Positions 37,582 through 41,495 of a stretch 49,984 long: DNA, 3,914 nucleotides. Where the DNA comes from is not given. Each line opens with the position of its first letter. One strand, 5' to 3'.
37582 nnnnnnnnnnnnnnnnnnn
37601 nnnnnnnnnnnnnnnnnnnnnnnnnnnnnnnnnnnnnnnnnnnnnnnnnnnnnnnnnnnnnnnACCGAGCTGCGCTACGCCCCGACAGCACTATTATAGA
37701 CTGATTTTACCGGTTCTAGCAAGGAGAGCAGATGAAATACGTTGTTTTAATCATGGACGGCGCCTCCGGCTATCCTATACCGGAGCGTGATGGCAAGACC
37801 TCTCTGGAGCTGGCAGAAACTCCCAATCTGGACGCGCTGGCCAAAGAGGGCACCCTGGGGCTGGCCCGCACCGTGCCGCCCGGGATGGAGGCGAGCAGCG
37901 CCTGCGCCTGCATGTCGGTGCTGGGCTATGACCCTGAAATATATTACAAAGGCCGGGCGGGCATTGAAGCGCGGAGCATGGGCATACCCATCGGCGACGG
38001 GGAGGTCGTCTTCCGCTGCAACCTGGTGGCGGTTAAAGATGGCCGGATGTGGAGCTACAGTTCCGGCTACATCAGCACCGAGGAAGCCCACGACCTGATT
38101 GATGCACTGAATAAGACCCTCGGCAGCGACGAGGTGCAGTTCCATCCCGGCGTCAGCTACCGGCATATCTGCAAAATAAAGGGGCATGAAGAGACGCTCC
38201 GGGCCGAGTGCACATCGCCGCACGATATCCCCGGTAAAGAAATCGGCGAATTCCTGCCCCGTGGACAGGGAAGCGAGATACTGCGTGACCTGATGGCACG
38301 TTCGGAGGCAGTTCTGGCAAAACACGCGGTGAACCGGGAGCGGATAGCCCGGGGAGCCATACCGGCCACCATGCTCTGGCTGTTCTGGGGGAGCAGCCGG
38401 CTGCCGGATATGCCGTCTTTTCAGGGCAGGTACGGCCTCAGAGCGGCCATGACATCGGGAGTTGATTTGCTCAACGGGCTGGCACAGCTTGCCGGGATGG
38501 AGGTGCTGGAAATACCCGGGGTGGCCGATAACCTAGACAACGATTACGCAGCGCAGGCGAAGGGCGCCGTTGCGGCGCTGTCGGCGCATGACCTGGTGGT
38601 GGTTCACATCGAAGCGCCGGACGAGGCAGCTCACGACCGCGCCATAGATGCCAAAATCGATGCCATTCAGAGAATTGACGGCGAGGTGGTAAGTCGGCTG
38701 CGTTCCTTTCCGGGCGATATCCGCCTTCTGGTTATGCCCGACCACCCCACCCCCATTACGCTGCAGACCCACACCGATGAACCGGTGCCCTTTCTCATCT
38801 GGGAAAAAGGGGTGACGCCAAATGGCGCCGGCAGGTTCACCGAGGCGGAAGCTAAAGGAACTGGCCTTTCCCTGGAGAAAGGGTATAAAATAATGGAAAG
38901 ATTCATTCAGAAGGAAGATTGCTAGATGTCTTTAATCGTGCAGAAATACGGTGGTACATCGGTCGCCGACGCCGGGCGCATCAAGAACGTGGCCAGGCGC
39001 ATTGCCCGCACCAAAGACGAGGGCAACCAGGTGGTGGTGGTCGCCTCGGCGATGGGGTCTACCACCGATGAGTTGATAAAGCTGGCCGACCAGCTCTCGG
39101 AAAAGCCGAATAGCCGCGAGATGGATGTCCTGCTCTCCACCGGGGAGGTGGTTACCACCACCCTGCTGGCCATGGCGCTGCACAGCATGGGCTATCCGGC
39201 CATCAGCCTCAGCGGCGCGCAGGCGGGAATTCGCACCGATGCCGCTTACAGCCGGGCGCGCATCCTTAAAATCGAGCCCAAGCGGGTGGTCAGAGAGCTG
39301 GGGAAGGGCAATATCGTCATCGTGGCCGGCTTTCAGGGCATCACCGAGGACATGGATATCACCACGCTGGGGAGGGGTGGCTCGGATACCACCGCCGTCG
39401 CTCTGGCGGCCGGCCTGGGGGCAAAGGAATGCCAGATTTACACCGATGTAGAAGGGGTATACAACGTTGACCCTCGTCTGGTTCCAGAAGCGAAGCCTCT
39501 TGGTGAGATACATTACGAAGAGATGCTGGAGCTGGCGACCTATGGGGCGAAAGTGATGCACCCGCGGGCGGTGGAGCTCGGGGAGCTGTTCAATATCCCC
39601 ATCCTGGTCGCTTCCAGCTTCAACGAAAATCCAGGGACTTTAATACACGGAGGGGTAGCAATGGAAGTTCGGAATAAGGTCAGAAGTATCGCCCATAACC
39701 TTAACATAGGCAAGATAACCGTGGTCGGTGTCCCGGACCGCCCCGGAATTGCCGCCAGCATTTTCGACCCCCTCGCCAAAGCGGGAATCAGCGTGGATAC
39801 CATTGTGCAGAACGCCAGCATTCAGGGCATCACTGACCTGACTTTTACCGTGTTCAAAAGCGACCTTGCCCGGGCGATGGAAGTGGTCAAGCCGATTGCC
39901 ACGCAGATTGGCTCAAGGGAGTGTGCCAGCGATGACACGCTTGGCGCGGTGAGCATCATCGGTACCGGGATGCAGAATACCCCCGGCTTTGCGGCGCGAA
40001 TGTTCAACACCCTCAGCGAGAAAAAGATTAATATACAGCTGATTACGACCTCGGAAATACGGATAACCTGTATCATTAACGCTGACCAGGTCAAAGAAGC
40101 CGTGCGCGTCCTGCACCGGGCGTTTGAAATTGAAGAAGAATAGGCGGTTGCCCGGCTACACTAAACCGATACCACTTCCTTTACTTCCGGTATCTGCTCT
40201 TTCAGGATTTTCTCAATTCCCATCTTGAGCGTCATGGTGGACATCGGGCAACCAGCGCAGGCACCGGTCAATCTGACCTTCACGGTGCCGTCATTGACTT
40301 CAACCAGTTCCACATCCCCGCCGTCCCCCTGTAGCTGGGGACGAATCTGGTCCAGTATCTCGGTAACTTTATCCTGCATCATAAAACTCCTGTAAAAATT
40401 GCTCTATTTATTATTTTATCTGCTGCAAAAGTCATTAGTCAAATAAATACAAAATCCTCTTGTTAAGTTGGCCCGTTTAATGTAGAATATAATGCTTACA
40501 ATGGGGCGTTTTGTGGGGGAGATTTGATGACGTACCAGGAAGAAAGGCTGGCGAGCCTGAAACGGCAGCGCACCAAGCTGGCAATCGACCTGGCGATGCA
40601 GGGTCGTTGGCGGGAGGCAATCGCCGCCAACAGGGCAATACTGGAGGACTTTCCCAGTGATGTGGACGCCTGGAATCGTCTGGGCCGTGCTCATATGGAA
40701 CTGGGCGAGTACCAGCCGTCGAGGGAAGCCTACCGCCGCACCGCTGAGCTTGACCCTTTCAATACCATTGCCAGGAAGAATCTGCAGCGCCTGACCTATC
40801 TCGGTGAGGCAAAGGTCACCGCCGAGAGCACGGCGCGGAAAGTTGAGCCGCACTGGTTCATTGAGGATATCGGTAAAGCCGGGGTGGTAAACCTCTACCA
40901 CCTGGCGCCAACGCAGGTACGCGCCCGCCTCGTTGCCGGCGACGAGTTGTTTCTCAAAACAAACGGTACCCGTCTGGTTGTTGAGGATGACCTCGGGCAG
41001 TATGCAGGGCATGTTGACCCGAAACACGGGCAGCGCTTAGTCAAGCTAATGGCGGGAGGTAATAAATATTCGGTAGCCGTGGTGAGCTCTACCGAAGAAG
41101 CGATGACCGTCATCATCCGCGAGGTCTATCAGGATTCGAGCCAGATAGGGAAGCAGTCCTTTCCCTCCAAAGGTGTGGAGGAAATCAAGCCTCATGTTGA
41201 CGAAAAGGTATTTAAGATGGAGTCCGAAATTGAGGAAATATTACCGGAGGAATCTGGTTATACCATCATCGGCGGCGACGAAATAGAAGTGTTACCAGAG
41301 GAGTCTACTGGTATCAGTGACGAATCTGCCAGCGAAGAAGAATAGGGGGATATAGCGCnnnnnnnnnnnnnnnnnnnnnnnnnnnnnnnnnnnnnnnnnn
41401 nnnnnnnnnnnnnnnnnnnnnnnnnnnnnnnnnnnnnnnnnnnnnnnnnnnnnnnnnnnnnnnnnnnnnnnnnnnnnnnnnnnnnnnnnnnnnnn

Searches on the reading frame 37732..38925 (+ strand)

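Call 66: search_protein_families(library=pfam, proteins=[window:37732-38925:+], max_evalue=0.00001)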
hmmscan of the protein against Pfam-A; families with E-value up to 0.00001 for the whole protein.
window:37732-38925:+ (397 aa): 2 families
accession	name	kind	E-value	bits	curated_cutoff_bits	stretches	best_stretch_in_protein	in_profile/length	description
PF10143.14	PhosphMutase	-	2.9e-50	170.9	21.5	1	37-201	1-170/170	2,3-bisphosphoglycerate-independent phosphoglycerate mutase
PF01676.23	Metalloenzyme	-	7.3e-39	134.2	24.3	1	1-376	1-234/252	Metalloenzyme superfamily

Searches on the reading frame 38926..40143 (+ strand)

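Call 66: search_protein_families(library=pfam, proteins=[window:38926-40143:+], max_evalue=0.00001)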
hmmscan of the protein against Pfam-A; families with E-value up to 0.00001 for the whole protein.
window:38926-40143:+ (405 aa): 4 families
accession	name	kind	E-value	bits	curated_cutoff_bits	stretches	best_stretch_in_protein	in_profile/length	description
PF00696.33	AA_kinase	-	1e-54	186.2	24.9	1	3-230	2-234/234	Amino acid kinase family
PF22468.2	ACT_9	-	1.5e-36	124.3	27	2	342-400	1-61/61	ACT domain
PF13840.12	ACT_7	-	1.1e-20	73.7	27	1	335-398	2-65/65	ACT domain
PF01842.31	ACT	-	1.5e-18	66.6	27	2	265-322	3-62/66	ACT domain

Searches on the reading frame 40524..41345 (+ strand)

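Call 66: search_protein_families(library=pfam, proteins=[window:40524-41345:+], max_evalue=0.00001)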
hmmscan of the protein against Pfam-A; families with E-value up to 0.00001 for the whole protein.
window:40524-41345:+ (273 aa): 5 families
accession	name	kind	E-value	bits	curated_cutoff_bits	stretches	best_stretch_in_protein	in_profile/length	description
PF13432.12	TPR_16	-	6.2e-11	43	32.7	1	18-80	2-64/65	Tetratricopeptide repeat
PF07719.23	TPR_2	-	3.1e-09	36.7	27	1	48-79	2-33/34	Tetratricopeptide repeat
PF00515.34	TPR_1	-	1.8e-07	31.1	27.8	1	47-80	1-34/34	Tetratricopeptide repeat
PF13428.12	TPR_14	-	1.2e-06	29.1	23.5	0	18-56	6-44/44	Tetratricopeptide repeat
PF14559.12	TPR_19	-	1.7e-06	28.7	25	1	23-80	1-58/68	Tetratricopeptide repeat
